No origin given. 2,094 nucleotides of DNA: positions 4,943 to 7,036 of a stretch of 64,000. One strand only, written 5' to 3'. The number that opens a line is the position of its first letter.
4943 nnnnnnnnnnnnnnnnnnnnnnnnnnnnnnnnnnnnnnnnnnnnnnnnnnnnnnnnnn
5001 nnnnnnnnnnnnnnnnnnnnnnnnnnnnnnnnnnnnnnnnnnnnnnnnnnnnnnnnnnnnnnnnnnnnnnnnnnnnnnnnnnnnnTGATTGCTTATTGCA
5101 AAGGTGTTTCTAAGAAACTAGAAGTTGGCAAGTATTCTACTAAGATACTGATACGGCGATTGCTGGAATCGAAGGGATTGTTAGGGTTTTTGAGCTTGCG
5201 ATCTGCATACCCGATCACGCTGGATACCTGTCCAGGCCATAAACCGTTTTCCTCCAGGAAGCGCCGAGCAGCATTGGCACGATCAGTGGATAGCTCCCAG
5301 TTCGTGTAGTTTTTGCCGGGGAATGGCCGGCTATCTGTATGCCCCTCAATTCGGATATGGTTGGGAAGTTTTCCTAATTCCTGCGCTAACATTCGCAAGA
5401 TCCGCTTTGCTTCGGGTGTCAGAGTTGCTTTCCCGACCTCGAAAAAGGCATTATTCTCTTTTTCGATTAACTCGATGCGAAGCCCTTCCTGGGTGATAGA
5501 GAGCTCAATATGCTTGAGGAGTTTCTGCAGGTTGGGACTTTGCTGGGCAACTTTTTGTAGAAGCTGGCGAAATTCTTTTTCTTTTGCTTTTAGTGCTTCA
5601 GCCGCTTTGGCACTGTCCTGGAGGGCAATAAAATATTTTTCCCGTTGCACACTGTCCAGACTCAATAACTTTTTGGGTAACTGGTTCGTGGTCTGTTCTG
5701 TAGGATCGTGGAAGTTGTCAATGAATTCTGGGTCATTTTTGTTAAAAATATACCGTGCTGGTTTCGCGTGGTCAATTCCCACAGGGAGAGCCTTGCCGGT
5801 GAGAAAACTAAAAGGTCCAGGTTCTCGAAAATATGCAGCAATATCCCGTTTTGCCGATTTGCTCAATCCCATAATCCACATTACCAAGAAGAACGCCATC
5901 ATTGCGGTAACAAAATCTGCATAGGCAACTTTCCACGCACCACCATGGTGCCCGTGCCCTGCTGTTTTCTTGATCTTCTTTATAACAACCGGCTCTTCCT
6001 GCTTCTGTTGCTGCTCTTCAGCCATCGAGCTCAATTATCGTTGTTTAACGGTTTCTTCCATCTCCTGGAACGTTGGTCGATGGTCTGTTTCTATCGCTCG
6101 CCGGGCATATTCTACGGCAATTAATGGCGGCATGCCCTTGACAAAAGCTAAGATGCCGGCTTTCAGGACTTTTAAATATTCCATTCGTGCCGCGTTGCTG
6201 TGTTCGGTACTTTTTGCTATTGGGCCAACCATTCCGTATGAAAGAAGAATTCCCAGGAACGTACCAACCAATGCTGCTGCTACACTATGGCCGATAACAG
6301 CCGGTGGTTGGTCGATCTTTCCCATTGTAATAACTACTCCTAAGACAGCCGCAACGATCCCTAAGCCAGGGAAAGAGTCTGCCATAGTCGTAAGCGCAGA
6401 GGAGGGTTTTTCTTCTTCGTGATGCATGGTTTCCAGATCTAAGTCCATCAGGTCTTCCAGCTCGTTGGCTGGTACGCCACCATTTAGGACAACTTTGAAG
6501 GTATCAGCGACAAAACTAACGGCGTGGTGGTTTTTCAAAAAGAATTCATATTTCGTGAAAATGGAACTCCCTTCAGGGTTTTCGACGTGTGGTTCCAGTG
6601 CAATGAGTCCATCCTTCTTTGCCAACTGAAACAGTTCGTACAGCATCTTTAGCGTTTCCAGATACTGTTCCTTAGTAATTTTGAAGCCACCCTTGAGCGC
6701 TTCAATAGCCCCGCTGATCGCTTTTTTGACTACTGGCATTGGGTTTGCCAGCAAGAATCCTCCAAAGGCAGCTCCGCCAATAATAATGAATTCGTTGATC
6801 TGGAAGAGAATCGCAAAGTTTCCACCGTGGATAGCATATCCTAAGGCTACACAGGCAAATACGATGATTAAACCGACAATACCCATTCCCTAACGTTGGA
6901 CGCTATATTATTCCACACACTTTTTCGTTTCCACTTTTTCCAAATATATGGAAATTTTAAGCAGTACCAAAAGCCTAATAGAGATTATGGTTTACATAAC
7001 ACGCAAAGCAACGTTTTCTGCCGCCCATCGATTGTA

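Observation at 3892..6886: motA-motB operon ends in a response regulator with an inactivated HD-GYP domain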

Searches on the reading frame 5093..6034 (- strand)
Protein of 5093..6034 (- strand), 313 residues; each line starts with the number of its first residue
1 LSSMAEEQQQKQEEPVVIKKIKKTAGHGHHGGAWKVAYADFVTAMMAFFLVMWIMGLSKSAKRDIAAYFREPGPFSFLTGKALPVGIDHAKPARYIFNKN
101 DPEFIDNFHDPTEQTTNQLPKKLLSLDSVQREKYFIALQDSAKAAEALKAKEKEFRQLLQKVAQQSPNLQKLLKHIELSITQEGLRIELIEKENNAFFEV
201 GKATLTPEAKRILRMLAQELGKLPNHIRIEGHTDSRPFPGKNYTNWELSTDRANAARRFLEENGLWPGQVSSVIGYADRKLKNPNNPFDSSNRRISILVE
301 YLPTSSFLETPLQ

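Call 3: search_protein_families(library=pfam, proteins=[window:5093-6034:-], max_evalue=0.1)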
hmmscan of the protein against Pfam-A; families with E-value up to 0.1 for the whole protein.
window:5093-6034:- (313 aa): 4 families
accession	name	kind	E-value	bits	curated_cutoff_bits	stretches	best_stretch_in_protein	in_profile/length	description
PF13677.11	MotB_plug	-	6.8e-18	64.4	24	1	19-71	2-56/58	Membrane MotB of proton-channel complex MotA/MotB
PF00691.25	OmpA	-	2.2e-17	63.7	27.2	1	197-291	1-94/98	OmpA family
PF03673.18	UPF0128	-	0.034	14.1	21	1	131-231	40-134/221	Uncharacterised protein family (UPF0128)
PF20343.3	DUF6638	-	0.06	12.6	27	1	92-221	230-359/439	Family of unknown function (DUF6638)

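Call 4: search_protein_families(library=ncbifam, proteins=[window:5093-6034:-], max_evalue=0.1)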
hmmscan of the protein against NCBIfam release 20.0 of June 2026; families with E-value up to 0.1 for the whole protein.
window:5093-6034:- (313 aa): 36 families (the best 25 are shown)
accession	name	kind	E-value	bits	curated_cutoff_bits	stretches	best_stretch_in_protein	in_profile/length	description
NF006548.1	PRK09041.1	equivalog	9.5e-76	254.7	277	1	10-299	3-273/287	flagellar motor protein MotB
NF004651.0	PRK05996.1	equivalog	3.9e-58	197.9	342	2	112-300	231-420/424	MotB family protein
NF005273.1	PRK06778.1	equivalog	2.6e-40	138.7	383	1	17-299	6-267/297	putative lateral flagellar export/assembly protein LafU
NF006541.1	PRK09038.1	equivalog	7.5e-35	120.8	283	2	109-300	57-249/253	flagellar motor protein MotD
NF005382.1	PRK06925.1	equivalog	3.4e-22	79.8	264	1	145-299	70-223/225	flagellar motor protein MotS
NF006508.0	PRK08944.1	subfamily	3.4e-22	79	259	1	32-300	15-288/304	MotB family protein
NF005831.1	PRK07734.1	equivalog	1.9e-20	73.7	301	2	141-299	89-248/250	flagellar motor protein MotB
NF005195.1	PRK06667.1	equivalog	2.4e-16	60.2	300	2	175-299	106-235/241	flagellar motor protein MotB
NF053611.1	YiaD_Gzip_OmpA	equivalog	2.5e-16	60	175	1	161-298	70-205/206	YiaD family glycine zipper/OmpA-like lipoprotein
TIGR03350.1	type_VI_ompA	equivalog_domain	3.9e-16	59.2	139.8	1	169-299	6-137/137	type VI secretion system protein TssL, long form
NF005236.0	PRK06742.1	equivalog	1.1e-14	54.5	312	1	194-299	115-223/225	flagellar motor protein MotS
NF006285.1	PRK08457.1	equivalog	1.4e-13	51.2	250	2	144-300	75-231/253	flagellar motor protein MotB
NF005444.0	PRK07033.1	equivalog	9.1e-10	38.1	520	1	196-300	316-422/438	DotU family type VI secretion system protein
NF006543.0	PRK09039.1-2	equivalog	1.8e-09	37.9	305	1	196-296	234-344/350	peptidoglycan -binding protein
NF053585.1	OMP_LP_YfiB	equivalog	2e-09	37.5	128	1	166-300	31-161/163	outer membrane lipoprotein YfiB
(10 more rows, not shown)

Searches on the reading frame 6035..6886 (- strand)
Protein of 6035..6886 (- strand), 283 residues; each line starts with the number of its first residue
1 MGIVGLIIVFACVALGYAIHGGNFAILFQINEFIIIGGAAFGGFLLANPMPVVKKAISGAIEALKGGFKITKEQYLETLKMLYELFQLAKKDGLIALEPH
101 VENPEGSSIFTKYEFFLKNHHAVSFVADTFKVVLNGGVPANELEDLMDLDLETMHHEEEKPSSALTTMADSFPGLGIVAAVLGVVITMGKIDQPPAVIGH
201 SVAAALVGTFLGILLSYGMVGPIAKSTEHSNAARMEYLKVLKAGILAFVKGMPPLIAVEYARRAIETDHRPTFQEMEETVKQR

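Call 3: search_protein_families(library=pfam, proteins=[window:6035-6886:-], max_evalue=0.1)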
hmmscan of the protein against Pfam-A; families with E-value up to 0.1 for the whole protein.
window:6035-6886:- (283 aa): 2 families
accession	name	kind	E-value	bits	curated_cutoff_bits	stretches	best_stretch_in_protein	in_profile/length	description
PF20560.3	MotA_N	-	7.4e-25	87.4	27.3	1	3-93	1-91/91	Motility protein A N-terminal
PF01618.21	MotA_ExbB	-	9.7e-12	45.2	22.9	1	135-226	19-113/127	MotA/TolQ/ExbB proton channel family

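Call 4: search_protein_families(library=ncbifam, proteins=[window:6035-6886:-], max_evalue=0.1)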
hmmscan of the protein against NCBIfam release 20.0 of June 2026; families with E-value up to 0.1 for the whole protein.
window:6035-6886:- (283 aa): 7 families
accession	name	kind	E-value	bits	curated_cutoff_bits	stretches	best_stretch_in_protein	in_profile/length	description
TIGR03818.1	MotA1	equivalog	1.7e-106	355.5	303.8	1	3-282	4-282/282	flagellar motor stator protein MotA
NF005997.1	PRK08124.1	equivalog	5.3e-24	84.6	340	1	3-275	6-256/259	flagellar motor stator protein MotA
NF006583.0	PRK09109.1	equivalog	1.2e-22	80.2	237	1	2-254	5-234/246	flagellar motor protein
NF006284.1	PRK08456.1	equivalog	3e-22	79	380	1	3-252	6-232/252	flagellar motor stator protein MotA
NF005383.1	PRK06926.1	equivalog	2.2e-13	49.8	394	1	4-254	10-239/271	flagellar motor protein MotP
NF006527.0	PRK08990.1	equivalog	9.3e-12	44.8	341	1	3-270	6-247/254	flagellar motor protein PomA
NF005237.0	PRK06743.1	equivalog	6.8e-09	35.4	373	1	3-225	27-225/277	flagellar motor protein MotP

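Call 9: list_cluster_members(proteins=[P0001, P0002, P0005, P0007, window:6035-6886:-, window:5093-6025:-])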
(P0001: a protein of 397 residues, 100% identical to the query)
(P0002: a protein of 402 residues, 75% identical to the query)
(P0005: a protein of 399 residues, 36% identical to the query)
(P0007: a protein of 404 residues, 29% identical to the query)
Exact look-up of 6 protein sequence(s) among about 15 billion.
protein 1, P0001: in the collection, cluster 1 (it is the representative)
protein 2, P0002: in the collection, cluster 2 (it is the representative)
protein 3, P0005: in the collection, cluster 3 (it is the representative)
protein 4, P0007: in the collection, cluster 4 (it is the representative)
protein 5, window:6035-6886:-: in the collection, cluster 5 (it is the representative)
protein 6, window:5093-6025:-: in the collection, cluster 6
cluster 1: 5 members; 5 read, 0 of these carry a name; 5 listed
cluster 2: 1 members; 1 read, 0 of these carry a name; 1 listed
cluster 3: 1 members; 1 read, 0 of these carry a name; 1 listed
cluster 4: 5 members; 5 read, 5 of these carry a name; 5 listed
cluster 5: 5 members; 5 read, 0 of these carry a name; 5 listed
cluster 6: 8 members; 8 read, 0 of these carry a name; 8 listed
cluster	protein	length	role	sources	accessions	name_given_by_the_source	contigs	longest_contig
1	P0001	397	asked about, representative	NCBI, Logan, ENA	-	-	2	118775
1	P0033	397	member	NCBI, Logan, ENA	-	-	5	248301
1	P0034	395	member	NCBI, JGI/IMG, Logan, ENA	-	-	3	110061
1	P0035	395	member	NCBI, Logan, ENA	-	-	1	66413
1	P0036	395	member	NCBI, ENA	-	-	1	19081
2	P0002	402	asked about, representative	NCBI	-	-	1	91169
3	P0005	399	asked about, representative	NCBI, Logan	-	-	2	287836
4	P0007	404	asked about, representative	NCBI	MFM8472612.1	MAG: HD-GYP domain-containing protein [Candidatus Kapaibacterium sp.]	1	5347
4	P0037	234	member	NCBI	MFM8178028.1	MAG: HD domain-containing phosphohydrolase, partial [Candidatus Kapaibacterium sp.]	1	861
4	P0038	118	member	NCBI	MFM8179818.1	MAG: hypothetical protein ACKOAG_11650, partial [Candidatus Kapaibacterium sp.]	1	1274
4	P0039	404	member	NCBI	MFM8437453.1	MAG: HD-GYP domain-containing protein [Candidatus Kapaibacterium sp.]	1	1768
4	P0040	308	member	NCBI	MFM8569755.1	MAG: HD-GYP domain-containing protein, partial [Candidatus Kapaibacterium sp.]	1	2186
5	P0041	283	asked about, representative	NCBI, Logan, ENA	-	-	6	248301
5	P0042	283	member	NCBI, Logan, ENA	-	-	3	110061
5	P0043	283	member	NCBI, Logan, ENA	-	-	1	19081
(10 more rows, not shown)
